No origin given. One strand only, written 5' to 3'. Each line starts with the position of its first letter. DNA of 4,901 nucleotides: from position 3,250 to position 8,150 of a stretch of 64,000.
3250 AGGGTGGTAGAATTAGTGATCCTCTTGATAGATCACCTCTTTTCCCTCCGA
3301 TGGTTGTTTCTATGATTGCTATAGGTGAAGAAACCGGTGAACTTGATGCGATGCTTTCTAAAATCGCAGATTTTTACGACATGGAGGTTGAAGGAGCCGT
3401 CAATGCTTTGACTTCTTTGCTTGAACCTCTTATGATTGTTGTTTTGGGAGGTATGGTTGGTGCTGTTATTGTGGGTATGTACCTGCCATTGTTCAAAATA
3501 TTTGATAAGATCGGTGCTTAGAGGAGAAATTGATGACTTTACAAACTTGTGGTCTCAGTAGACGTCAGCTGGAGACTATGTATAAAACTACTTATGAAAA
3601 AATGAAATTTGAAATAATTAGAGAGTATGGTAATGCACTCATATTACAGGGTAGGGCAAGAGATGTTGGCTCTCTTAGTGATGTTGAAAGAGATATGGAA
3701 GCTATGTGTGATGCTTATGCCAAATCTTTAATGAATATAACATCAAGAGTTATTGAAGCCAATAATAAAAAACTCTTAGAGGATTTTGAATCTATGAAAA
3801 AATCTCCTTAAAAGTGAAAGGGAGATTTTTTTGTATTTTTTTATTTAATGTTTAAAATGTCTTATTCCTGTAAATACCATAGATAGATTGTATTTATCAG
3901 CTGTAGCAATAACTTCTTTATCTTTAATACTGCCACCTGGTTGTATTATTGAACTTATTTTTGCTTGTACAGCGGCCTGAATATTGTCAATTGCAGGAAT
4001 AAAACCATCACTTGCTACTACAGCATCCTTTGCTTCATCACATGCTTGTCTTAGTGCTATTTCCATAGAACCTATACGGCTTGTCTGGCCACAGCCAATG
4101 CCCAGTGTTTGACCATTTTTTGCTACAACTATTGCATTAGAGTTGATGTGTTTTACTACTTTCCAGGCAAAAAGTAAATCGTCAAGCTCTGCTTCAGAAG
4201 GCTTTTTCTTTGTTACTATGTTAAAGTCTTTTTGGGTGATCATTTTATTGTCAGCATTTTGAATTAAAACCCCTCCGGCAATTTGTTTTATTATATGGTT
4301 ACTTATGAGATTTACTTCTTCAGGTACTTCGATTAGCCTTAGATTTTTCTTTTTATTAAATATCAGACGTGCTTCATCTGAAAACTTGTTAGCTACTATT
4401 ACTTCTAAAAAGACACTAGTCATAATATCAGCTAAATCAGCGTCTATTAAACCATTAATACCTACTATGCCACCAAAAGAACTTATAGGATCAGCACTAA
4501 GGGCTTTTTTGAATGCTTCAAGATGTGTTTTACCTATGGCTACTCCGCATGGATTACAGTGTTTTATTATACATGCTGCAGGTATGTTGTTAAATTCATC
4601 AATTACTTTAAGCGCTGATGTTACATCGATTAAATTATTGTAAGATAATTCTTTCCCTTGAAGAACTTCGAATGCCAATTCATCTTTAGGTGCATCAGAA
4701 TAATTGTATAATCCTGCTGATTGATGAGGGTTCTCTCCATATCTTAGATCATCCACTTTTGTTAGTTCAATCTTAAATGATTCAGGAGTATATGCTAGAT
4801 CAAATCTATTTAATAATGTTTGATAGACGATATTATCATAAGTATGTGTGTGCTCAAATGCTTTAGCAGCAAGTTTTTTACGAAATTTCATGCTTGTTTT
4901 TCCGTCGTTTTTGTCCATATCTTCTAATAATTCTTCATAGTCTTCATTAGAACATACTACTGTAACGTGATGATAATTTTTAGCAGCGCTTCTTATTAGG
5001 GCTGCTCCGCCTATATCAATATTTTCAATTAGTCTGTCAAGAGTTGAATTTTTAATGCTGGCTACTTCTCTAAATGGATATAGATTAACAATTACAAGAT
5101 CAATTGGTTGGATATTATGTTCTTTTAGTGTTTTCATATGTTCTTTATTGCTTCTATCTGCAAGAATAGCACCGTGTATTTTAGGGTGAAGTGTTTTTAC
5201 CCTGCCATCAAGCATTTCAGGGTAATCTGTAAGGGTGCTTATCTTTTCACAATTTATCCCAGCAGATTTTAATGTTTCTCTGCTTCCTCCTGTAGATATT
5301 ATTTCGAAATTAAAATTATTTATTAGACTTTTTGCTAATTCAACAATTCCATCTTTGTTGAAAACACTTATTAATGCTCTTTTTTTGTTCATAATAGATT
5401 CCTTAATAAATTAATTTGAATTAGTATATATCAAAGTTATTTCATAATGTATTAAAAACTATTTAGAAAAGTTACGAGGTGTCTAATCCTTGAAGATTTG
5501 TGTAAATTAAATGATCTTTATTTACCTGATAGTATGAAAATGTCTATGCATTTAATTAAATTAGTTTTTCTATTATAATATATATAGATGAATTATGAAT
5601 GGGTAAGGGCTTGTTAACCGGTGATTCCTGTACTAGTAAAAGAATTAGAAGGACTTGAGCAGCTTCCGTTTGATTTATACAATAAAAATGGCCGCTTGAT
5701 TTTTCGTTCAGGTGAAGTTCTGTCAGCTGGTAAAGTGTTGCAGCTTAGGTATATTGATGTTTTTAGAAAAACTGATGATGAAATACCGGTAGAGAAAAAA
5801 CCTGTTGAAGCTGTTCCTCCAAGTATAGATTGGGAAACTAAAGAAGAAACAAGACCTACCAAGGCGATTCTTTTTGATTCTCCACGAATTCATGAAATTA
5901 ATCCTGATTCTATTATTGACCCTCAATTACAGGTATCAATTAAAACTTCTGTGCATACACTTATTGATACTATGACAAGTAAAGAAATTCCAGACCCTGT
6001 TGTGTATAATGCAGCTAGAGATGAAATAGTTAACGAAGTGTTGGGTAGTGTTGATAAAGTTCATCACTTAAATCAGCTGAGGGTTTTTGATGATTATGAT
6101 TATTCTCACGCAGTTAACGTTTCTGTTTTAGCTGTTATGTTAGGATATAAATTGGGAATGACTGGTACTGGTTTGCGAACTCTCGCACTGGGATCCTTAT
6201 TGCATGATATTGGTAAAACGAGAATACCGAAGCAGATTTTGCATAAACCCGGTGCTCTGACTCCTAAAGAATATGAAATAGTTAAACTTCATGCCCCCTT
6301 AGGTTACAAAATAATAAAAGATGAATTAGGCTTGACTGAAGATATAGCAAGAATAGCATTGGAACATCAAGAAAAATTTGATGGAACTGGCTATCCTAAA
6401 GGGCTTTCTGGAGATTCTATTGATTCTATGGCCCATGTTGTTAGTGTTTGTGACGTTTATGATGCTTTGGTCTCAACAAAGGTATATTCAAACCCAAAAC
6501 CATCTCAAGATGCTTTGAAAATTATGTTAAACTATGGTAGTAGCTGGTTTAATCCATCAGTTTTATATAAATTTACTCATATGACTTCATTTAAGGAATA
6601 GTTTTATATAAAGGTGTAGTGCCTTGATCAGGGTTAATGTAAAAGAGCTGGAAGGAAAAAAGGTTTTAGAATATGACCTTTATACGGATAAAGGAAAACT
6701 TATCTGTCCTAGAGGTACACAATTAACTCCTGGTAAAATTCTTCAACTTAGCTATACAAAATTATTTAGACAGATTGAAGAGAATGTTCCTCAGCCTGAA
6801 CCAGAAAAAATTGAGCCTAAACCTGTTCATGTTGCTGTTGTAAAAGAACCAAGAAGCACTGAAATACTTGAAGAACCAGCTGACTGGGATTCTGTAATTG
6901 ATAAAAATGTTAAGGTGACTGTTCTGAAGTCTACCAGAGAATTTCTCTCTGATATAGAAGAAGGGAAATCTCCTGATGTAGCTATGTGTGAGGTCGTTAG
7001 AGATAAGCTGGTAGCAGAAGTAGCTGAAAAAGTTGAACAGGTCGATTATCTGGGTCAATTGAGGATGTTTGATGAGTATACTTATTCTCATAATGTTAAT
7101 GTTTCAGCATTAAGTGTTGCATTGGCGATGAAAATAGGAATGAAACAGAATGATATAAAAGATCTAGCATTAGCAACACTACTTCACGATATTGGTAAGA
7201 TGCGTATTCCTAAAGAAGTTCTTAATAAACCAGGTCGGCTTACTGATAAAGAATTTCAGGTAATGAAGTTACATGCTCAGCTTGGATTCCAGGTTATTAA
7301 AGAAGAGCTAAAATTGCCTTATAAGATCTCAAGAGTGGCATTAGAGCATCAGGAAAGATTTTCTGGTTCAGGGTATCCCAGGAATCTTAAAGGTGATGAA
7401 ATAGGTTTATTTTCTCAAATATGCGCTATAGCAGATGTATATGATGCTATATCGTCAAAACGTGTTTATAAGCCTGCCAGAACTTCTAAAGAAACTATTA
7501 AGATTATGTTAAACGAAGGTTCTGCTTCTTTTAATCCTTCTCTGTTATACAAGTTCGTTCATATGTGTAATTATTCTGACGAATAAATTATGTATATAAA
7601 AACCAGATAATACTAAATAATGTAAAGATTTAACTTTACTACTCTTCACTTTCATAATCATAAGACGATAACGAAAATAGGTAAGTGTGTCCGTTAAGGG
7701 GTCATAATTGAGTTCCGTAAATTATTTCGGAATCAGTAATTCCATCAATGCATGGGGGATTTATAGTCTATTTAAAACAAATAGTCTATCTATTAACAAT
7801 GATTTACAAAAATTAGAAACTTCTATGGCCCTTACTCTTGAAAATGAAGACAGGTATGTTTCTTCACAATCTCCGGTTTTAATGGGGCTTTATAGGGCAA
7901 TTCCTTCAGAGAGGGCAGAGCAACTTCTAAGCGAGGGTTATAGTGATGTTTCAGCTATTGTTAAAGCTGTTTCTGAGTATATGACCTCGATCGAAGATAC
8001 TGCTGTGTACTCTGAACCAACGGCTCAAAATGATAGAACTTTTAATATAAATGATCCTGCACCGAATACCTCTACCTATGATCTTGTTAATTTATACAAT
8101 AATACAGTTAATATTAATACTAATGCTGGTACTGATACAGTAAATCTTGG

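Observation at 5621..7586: Tandem duplicated HD-GYP phosphodiesterases with a shared novel N-terminal domain next to the pilus motor genes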

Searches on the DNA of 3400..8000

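Call 77: search_rna_families(source=window, start=3400, end=8000, threshold=evalue, max_evalue=1)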
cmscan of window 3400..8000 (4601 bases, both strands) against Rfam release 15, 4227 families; matches with E-value up to 1: 0.
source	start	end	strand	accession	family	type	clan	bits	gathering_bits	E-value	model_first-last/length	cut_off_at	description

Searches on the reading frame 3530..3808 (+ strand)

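Call 4: search_protein_families(library=pfam, proteins=[window:3530-3808:+], max_evalue=0.01)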
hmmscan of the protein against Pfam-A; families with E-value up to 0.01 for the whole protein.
window:3530-3808:+ (93 aa): 1 family
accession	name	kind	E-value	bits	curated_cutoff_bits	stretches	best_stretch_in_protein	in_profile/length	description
PF05137.18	PilN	-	0.0095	16.4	22.8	0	14-77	3-64/78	Fimbrial assembly protein (PilN)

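Call 83: search_protein_families(library=ncbifam, proteins=[window:3530-3808:+], max_evalue=0.01)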
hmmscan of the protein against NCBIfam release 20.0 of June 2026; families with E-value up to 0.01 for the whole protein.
window:3530-3808:+ (93 aa): 0 families
